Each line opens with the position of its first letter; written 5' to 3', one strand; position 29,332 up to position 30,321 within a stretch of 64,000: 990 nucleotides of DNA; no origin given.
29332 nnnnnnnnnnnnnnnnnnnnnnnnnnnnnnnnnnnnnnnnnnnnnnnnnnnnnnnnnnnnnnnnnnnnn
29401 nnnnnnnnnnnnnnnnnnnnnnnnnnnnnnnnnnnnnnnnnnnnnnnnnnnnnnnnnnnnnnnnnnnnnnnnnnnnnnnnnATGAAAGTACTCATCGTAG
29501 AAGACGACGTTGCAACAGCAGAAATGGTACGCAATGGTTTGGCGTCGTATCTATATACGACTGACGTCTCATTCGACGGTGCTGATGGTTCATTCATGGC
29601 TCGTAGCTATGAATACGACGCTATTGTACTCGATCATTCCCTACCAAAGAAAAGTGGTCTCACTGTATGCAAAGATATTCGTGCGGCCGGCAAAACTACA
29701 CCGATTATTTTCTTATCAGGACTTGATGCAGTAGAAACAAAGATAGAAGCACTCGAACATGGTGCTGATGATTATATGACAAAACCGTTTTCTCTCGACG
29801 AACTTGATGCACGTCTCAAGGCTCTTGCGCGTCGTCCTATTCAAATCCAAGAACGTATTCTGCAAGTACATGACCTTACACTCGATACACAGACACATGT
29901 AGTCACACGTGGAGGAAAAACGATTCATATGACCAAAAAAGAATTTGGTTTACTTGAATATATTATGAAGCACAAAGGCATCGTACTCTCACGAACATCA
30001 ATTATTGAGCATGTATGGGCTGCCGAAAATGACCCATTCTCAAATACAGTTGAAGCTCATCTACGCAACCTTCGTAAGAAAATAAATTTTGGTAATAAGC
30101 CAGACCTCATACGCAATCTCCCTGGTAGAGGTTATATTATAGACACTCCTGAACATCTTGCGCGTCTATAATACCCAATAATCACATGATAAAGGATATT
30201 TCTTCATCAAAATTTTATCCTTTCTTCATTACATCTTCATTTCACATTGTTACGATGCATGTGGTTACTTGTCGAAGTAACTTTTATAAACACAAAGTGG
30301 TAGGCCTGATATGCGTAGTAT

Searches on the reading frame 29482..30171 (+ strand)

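Call 24: search_protein_families(library=pfam, proteins=[window:29482-30171:+], max_evalue=0.001)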
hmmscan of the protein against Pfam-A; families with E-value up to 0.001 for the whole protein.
window:29482-30171:+ (229 aa): 2 families
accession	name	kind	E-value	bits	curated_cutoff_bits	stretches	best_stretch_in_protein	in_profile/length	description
PF00072.30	Response_reg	-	2.9e-23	82.6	30.2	1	3-112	1-110/111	Response regulator receiver domain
PF00486.34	Trans_reg_C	-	3.2e-22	78.8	26.2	1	145-219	1-76/77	Transcriptional regulatory protein, C terminal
